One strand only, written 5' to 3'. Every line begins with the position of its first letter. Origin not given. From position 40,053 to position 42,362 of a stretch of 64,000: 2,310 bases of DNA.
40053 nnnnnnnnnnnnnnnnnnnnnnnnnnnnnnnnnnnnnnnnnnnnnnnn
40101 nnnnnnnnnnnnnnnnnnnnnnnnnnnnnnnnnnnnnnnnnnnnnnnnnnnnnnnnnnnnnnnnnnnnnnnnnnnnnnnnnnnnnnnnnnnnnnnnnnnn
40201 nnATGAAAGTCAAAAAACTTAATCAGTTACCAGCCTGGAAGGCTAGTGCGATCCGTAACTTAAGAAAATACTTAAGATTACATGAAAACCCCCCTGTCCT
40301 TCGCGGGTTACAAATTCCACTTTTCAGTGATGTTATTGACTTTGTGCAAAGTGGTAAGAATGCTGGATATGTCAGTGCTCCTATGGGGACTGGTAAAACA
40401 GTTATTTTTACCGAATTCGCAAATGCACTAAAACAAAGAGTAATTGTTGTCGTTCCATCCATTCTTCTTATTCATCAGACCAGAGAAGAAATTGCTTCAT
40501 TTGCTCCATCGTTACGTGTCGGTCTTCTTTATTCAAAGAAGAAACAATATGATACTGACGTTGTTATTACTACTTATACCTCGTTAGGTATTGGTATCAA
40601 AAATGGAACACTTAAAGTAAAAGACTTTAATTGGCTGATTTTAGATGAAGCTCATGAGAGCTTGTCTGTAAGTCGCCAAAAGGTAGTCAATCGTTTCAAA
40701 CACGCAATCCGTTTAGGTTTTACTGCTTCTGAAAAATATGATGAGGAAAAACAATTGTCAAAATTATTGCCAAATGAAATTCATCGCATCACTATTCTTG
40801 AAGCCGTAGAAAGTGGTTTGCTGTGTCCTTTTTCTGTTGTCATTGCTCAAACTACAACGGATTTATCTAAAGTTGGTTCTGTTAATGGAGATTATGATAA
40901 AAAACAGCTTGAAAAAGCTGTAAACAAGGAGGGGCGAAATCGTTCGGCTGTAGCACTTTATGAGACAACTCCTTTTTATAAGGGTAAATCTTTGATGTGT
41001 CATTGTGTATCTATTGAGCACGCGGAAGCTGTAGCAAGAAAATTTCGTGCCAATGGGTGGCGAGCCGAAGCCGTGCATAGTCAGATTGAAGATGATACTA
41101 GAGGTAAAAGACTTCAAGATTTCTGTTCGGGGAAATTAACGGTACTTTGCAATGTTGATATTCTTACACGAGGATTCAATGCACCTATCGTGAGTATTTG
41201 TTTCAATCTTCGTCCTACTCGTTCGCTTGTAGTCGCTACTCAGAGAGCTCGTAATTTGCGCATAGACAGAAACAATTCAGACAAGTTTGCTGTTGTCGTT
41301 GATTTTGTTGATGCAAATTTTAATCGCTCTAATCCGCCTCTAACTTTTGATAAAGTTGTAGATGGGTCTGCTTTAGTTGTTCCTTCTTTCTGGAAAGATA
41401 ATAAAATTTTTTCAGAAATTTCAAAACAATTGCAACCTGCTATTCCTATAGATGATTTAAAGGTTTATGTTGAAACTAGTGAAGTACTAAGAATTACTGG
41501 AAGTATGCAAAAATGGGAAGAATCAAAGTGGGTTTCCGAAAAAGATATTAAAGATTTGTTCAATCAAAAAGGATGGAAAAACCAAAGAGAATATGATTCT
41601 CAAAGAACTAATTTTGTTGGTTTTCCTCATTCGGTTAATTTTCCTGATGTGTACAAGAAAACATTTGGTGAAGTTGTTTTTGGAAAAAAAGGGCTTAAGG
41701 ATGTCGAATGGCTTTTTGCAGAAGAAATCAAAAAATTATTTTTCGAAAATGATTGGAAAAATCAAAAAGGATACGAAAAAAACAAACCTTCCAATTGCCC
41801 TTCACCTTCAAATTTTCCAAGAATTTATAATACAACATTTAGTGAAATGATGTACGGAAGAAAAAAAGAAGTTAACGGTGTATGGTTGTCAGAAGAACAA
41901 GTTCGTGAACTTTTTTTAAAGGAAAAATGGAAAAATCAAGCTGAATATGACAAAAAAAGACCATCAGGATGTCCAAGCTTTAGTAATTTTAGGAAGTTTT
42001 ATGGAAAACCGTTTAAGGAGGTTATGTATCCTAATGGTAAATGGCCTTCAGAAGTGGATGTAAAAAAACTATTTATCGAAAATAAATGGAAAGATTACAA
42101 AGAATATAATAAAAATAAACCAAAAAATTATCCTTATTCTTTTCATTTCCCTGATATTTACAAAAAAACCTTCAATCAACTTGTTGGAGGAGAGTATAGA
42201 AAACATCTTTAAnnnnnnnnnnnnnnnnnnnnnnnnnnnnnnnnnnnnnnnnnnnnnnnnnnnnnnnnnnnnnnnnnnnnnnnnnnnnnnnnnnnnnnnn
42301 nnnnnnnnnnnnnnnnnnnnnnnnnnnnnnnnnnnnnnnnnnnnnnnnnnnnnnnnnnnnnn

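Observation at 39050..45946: Accessory island: rmuC, two tandem diverged SF2 helicases with repeat-array tails, a hypothetical and a DnaQ-like exonuclease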

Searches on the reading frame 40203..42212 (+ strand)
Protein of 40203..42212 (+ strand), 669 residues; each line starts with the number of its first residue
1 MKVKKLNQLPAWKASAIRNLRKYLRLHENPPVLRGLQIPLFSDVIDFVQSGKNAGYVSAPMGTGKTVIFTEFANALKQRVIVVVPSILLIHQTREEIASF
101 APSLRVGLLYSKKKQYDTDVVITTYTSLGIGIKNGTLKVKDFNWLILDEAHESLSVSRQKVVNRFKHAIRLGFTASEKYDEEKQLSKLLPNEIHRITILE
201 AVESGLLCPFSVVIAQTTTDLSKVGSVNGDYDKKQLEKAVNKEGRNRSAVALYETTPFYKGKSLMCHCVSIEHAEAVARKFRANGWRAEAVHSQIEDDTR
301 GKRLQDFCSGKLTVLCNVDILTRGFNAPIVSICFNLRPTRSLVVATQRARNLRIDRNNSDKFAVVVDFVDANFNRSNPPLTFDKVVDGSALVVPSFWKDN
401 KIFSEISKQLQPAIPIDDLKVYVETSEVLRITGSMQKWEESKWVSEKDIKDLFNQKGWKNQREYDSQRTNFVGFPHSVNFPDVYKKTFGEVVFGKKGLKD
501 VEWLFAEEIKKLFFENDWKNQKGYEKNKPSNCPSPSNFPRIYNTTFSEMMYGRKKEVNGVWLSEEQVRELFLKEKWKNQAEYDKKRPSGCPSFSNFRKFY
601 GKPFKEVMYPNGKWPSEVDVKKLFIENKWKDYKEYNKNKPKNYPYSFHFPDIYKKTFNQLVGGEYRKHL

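Call 3: search_protein_families(library=pfam, proteins=[window:40203-42212:+], max_evalue=0.01)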
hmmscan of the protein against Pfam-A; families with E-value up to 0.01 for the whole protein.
window:40203-42212:+ (669 aa): 7 families
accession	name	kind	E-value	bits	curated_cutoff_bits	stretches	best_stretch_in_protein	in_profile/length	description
PF04851.21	ResIII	-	1.6e-23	83.9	22.5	1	33-175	4-160/164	Type III restriction enzyme, res subunit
PF00270.35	DEAD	-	3e-13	50.3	26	1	44-175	7-158/167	DEAD/DEAH box helicase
PF00271.37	Helicase_C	-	7.1e-10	39.6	23.5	1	260-349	14-103/110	Helicase conserved C-terminal domain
PF00176.29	SNF2-rel_dom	-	1e-06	28.5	24.9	1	55-152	20-136/290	SNF2-related domain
PF18766.7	SWI2_SNF2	-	0.00013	22.2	26.7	1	46-216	11-192/221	SWI2/SNF2 ATPase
PF13401.12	AAA_22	-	0.0018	19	27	1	50-166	3-105/130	AAA domain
PF13191.12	AAA_16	-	0.0078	17.2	32.6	0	32-83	3-56/167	AAA ATPase domain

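Call 4: search_protein_families(library=padloc, proteins=[window:40203-42212:+], max_evalue=0.01)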
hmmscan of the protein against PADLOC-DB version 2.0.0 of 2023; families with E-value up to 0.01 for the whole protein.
window:40203-42212:+ (669 aa): 15 families
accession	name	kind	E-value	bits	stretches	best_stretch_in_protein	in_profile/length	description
PDLC03659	mREase_IV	-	1.5e-21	74.1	1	52-370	239-567/945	Type IV methyl-directed restriction enzyme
PDLC03658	mREase_IV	-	1e-19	67.8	1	55-370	245-559/953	Type IV methyl-directed restriction enzyme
PDLC02707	PbeA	-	9e-14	49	2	53-212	269-452/672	PbeA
PDLC02704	PbeA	-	2.7e-10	37.4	2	85-214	312-459/682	PbeA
PDLC02706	PbeA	-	1.6e-07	28.3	1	56-210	289-471/722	PbeA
PDLC02864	DpdF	-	2.6e-07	27.8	1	232-317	206-290/610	DpdF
PDLC03049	REase_I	-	1.5e-06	24.5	1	42-234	177-380/807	Type I restriction enzyme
PDLC02703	PbeA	-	3.4e-06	23.9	1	297-371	542-616/626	PbeA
PDLC02861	DpdF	-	7.2e-05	19.3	1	258-330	236-308/611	DpdF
PDLC01439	typeIV_DinG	-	8.5e-05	19.4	1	37-97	20-80/575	CAS-IV-A; associated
PDLC04987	PDC-S28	-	0.00013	18.5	1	57-156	59-164/846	-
PDLC02870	DpdF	-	0.00036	17.2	0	262-342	227-307/534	DpdF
PDLC00180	HamB1|HamB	-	0.0016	15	1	44-105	108-170/709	DEAD-box helicase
PDLC01730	typeIV_DinG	-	0.0027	14.1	1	21-97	109-188/802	Csf4_1_IVA1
PDLC00201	HamB2|HamB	-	0.0056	13.1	1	48-106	115-174/721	DEAD-box helicase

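Call 5: search_protein_families(library=ncbifam, proteins=[window:40203-42212:+], max_evalue=0.01)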
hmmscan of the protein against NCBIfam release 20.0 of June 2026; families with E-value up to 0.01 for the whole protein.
window:40203-42212:+ (669 aa): 21 families
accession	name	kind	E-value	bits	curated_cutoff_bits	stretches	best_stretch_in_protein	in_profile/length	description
NF053632.1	heli_RadD_YejH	equivalog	1.1e-21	76.8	720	1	33-386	3-372/573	DNA repair helicase RadD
NF046051.1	restrict_EcoAI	equivalog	1.3e-10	40.4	550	1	43-372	168-532/768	EcoAI/FtnUII family type I restriction enzme subunit R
NF053631.1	RNA_helic_CshA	equivalog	8.8e-08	31.4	646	1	276-335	252-311/434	degradosome RNA helicase CshA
NF008744.0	PRK11776.1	equivalog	1.7e-07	30.2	524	1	226-342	207-323/460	ATP-dependent RNA helicase DbpA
NF053675.1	pilus_reg_Snf2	equivalog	6.3e-07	27.9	1100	1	55-151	606-708/1029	pilus expression-regulating Snf2 family helicase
NF045503.1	repair_heli_XPB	equivalog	1.7e-06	26.9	610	1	43-176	194-334/548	DNA repair helicase XPB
NF008394.0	PRK11192.1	equivalog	1.6e-05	24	507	0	58-165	46-173/441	ATP-dependent RNA helicase SrmB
NF003673.1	PRK05298.1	equivalog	1.9e-05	23.2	743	0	263-334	445-516/653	excinuclease ABC subunit UvrB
TIGR04095.1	dnd_restrict_1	equivalog_domain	8.7e-05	21.7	600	0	55-210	27-205/451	DNA phosphorothioation system restriction enzyme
TIGR00631.1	uvrb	equivalog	9.4e-05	20.8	750.1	0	265-333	447-515/658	excinuclease ABC subunit UvrB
NF053636.1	DDHlcsCsdAPsy1082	equivalog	0.00022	19.9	890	1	274-336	256-318/512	DEAD/DEAH box helicase CsdA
NF007882.0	PRK10590.1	equivalog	0.00032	19.8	743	1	274-326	258-310/456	ATP-dependent RNA helicase RhlE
TIGR00603.1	rad25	subfamily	0.00057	18.2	328.7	1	54-183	277-419/734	DNA repair helicase rad25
NF003419.0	PRK04837.1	equivalog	0.00059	18.7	588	1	274-336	269-331/424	ATP-dependent RNA helicase RhlB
NF008642.0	PRK11634.1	equivalog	0.00076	18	989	1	79-335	76-319/628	DEAD/DEAH family ATP-dependent RNA helicase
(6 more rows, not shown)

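Call 19: find_homologous_proteins(query=window:40203-42212:+)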
Query window:40203-42212:+ (669 aa): 132 proteins with E <= 0.001 among 8000 candidates; the best 120 are listed.
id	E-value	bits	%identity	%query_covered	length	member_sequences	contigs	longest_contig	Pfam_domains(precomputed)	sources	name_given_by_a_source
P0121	0.0e+0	1543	100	100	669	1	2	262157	PF00270.36,PF00176.30,PF00271.38,PF04851.22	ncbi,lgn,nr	ncbi:MAG: DEAD/DEAH box helicase family protein [Candidatus Nomurabacteria bacterium]|nr:DEAD/DEAH b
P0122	4.5e-234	797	51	97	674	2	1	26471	PF00270.36,PF00271.38,PF04851.22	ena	-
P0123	3.8e-214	731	50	97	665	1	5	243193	PF00270.36,PF00271.38,PF04851.22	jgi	jgi:superfamily II DNA or RNA helicase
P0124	2.1e-172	593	42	100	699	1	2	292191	PF00270.36,PF00271.38,PF04851.22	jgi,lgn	jgi:superfamily II DNA or RNA helicase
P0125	3.0e-98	348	33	100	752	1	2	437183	PF00270.36,PF18766.8,PF00271.38,PF04851.22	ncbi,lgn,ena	-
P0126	3.4e-97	344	40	71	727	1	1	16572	PF00270.36,PF18766.8,PF00271.38,PF04851.22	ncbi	-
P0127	2.8e-96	341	41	65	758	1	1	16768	PF00270.36,PF18766.8,PF00271.38,PF04851.22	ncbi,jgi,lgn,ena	ncbi:MAG: DEAD/DEAH box helicase [Candidatus Magasanikbacteria bacterium]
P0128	4.1e-96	341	42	56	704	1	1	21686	PF00270.36,PF00176.30,PF18766.8,PF00271.38,PF04851.22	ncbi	-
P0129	8.0e-95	337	38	70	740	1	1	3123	PF00270.36,PF00271.38,PF04851.22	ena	-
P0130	8.3e-95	337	41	65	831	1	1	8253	PF00270.36,PF18766.8,PF00271.38,PF04851.22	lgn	-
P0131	1.4e-94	336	40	65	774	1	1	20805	PF00270.36,PF18766.8,PF00271.38,PF04851.22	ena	-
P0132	4.4e-92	328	37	79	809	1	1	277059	PF00270.36,PF00271.38,PF04851.22,PF14882.12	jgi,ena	-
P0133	2.9e-91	325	40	63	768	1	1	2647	PF00270.36,PF18766.8,PF00271.38,PF04851.22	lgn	-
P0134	3.3e-91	325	39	69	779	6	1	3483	PF00270.36,PF00271.38,PF04851.22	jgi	jgi:superfamily II DNA or RNA helicase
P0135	9.0e-91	323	39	64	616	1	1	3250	PF00270.36,PF00176.30,PF18766.8,PF00271.38,PF04851.22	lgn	-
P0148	3.4e-79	285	37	65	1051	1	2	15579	PF00270.36,PF04545.23,PF04542.21,PF00271.38,PF04851.22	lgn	-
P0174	2.4e-57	213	34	57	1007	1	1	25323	PF00270.36,PF16203.12,PF04545.23,PF18766.8,PF00271.38,PF04851.22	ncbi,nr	ncbi:MAG: DEAD/DEAH box helicase family protein [bacterium]|nr:DEAD/DEAH box helicase family protein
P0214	1.4e-15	75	25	50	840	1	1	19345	PF00270.36,PF04545.23,PF18766.8,PF00271.38,PF04851.22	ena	-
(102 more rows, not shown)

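Call 28: find_encoding_contigs(protein=P0123, flank=10000, max_places=1)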
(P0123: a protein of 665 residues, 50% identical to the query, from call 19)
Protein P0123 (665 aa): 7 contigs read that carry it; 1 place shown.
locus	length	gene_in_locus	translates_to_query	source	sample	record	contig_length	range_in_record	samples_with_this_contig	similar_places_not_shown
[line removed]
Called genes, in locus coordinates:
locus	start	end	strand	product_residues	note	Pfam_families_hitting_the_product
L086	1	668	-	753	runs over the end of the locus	-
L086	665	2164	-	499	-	PF11074:DUF2779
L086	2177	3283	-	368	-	PF03235:GmrSD_N, PF01844:HNH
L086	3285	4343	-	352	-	PF13651:EcoRI_methylase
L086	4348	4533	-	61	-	PF24749:DUF7695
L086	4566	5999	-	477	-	PF13173:AAA_14, PF13635:DUF4143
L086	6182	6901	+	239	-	-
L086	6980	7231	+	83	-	PF18903:DUF5659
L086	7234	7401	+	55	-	-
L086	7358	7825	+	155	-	-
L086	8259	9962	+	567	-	PF00239:Resolvase, PF07508:Recombinase, PF13408:Zn_ribbon_recom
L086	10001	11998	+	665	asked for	PF00270:DEAD, PF04851:ResIII, PF00271:Helicase_C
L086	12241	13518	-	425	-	-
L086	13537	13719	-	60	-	-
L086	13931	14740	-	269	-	PF03988:DUF347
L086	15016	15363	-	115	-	PF01329:Pterin_4a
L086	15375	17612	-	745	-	-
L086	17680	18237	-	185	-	PF08123:DOT1 (weak), PF13847:Methyltransf_31 (weak)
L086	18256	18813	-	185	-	PF01625:PMSR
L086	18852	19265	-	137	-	PF01641:SelR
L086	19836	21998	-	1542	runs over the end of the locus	PF00176:SNF2-rel_dom, PF00271:Helicase_C, PF08241:Methyltransf_11 (weak)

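Call 29: find_encoding_contigs(protein=P0124, flank=10000, max_places=1)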
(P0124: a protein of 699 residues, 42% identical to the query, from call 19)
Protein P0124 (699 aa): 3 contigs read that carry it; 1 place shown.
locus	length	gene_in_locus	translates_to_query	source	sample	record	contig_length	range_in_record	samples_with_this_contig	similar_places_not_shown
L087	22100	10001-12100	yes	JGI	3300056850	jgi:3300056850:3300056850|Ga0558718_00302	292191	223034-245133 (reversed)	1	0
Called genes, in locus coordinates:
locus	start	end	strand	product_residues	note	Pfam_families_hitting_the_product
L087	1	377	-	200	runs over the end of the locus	PF13419:HAD_2 (weak)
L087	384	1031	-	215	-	PF13483:Lactamase_B_3, PF12706:Lactamase_B_2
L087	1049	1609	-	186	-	PF00156:Pribosyltran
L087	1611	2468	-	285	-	-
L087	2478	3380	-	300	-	PF00294:PfkB, PF08543:Phos_pyr_kin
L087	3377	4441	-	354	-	PF00356:LacI, PF00532:Peripla_BP_1, PF13407:Peripla_BP_4, PF13377:Peripla_BP_3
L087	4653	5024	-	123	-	-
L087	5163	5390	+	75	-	-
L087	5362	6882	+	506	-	PF00239:Resolvase, PF07508:Recombinase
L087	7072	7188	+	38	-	-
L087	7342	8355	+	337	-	PF13793:Pribosyltran_N, PF00156:Pribosyltran, PF14572:Pribosyl_synth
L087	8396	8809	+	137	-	-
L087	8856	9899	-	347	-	PF02646:RmuC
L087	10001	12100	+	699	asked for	PF00270:DEAD, PF04851:ResIII, PF00271:Helicase_C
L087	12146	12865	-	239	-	PF00929:RNase_T, PF01612:DNA_pol_A_exo1 (weak), PF20600:ExoX-like_C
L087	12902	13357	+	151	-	PF09424:YqeY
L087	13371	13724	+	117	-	PF04020:Phage_holin_4_2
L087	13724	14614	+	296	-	PF03690:MYG1_exonuc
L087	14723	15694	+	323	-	PF01018:GTP1_OBG, PF01926:MMR_HSR1, PF02421:FeoB_N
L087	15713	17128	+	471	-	PF02934:GatB_N, PF02637:GatB_Yqey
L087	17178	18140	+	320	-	PF00497:SBP_bac_3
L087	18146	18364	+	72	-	PF07866:DUF1653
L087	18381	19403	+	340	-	PF00044:Gp_dh_N, PF02800:Gp_dh_C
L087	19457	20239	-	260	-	PF01678:DAP_epimerase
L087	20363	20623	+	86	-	PF02201:SWIB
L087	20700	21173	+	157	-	PF02502:LacAB_rpiB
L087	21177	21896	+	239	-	PF00834:Ribul_P_3_epim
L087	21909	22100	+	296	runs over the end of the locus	PF13292:DXP_synthase_N, PF00456:Transketolase_N, PF00676:E1_dh (weak)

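Call 39: find_encoding_contigs(protein=P0122, flank=10000, max_places=1)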
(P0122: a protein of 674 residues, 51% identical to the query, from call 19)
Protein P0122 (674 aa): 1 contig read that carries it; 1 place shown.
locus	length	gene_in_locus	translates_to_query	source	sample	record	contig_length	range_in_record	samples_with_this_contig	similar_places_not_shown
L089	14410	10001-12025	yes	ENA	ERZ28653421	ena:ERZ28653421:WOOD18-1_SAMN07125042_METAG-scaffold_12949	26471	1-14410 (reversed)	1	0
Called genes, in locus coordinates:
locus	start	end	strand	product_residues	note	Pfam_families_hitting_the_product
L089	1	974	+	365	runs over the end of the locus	PF04998:RNA_pol_Rpb1_5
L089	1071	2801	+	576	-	PF01807:Zn_ribbon_DnaG, PF08275:DNAG_N, PF01751:Toprim (weak), PF13155:Toprim_2, PF13662:Toprim_4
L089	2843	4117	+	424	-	PF03979:Sigma70_r1_1, PF00140:Sigma70_r1_2, PF04542:Sigma70_r2, PF04539:Sigma70_r3, PF04545:Sigma70_r4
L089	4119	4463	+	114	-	PF07883:Cupin_2, PF02311:AraC_binding (weak)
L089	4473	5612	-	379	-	PF01053:Cys_Met_Meta_PP, PF00155:Aminotran_1_2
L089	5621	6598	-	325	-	PF00291:PALP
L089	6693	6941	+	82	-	-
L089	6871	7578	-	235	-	PF13462:Thioredoxin_4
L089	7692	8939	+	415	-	PF13506:Glyco_transf_21, PF03142:Chitin_synth_2 (faint), PF00535:Glycos_transf_2, PF10111:Glyco_tranf_2_2, PF13641:Glyco_tranf_2_3, PF13632:Glyco_trans_2_3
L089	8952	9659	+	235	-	-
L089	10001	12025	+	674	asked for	PF00270:DEAD, PF04851:ResIII, PF00271:Helicase_C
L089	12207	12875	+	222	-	PF04199:Cyclase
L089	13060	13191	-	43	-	-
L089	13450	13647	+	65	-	PF04221:RelB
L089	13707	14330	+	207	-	-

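Call 40: find_encoding_contigs(protein=P0125, flank=10000, max_places=1)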
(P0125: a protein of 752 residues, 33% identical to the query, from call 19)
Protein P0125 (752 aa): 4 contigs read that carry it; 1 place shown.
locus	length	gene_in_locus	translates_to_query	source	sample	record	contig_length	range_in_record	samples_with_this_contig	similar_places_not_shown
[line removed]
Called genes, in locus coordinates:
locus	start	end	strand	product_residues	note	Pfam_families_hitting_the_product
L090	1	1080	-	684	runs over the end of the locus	PF01751:Toprim, PF01131:Topoisom_bac, PF01396:Zn_ribbon_Top1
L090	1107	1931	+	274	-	-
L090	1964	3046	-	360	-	PF02481:DNA_processg_A, PF17782:WHD_DprA (faint)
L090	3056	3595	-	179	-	PF01195:Pept_tRNA_hydro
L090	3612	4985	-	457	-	PF00009:GTP_EFTU, PF01926:MMR_HSR1, PF02421:FeoB_N, PF04548:AIG1, PF00009:GTP_EFTU, PF01926:MMR_HSR1, PF02421:FeoB_N, PF14714:KH_dom-like, +10 more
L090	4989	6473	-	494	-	PF03816:LytR_cpsA_psr, PF13399:LytR_C (weak)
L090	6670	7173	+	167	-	-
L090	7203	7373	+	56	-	-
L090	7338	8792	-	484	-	PF00239:Resolvase, PF07508:Recombinase, PF13408:Zn_ribbon_recom (weak)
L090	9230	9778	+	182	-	-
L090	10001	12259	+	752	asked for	PF00270:DEAD, PF04851:ResIII, PF18766:SWI2_SNF2 (weak), PF00271:Helicase_C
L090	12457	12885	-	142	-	-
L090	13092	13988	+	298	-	PF02661:Fic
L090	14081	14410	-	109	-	-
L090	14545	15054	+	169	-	PF00383:dCMP_cyt_deam_1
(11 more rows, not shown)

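Call 76: search_solved_structures(query=window:40203-42212:+, max_evalue=0.001)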
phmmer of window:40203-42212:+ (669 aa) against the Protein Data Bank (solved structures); distinct sequences matched with E-value up to 0.001: 22.
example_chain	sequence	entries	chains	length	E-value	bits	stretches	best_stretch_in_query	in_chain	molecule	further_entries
7clg_A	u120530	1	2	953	3.7e-19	71.7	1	51-372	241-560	Putative helicase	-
6jde_B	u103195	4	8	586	8.5e-08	34.1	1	201-360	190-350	Putative DNA repair helicase RadD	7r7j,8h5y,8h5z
7aoi_XB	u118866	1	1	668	1.3e-06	30.2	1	256-355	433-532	DEAD-box helicase, putative,mt-LAF2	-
6p4f_A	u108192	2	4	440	1.5e-06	30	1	8-191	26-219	DNA-dependent ATPase XPBII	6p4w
5tnu_A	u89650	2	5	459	1.7e-06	29.8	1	8-191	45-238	DNA-dependent ATPase XPBII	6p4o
6yxx_EB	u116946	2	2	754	1.8e-06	29.7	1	256-355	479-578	DEAD-box helicase, putative | mt-LAF2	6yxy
1hv8_A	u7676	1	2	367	3e-06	29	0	240-334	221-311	PUTATIVE ATP-DEPENDENT RNA HELICASE MJ0669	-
7am2_BW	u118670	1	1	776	1.5e-05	26.7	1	255-358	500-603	DEAD/DEAH box helicase-like protein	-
1z63_A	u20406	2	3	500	1.5e-05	26.7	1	57-175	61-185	Helicase of the snf2/rad54 family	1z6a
4kbf_A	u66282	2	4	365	2.4e-05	26.1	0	273-343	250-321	Heat resistant RNA dependent ATPase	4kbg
6p66_A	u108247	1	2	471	0.00011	23.8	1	55-181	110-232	DNA repair protein RAD25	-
2fwr_A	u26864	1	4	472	0.00011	23.8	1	55-181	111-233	DNA repair protein RAD25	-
2fz4_A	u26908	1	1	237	0.00012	23.7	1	55-179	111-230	DNA repair protein RAD25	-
3pew_A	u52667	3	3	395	0.00018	23.1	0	261-341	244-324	ATP-dependent RNA helicase DBP5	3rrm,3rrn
5elx_A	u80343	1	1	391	0.00019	23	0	268-341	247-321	ATP-dependent RNA helicase DBP5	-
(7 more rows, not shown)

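Call 86: search_protein_families(library=phrogs, proteins=[window:40203-42212:+], max_evalue=0.001)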
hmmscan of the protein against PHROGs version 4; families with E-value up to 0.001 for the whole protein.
window:40203-42212:+ (669 aa): 6 families
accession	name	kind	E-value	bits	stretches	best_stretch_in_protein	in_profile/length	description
phrog_16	-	DNA, RNA and nucleotide metabolism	4.3e-61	208.3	1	29-506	269-720/986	DNA helicase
phrog_9690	-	DNA, RNA and nucleotide metabolism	6.9e-12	46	1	139-371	38-271/306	DNA helicase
phrog_62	-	DNA, RNA and nucleotide metabolism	8.4e-11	41.1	1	45-152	705-819/1881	DNA helicase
phrog_6819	-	DNA, RNA and nucleotide metabolism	7.9e-08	32.2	1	46-162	31-155/645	Holliday junction branch migration helicase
phrog_16259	-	DNA, RNA and nucleotide metabolism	9.3e-08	32.7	1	58-182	138-266/330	DNA helicase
phrog_2488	-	DNA, RNA and nucleotide metabolism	1.7e-05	24.8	0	32-100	19-94/579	DNA helicase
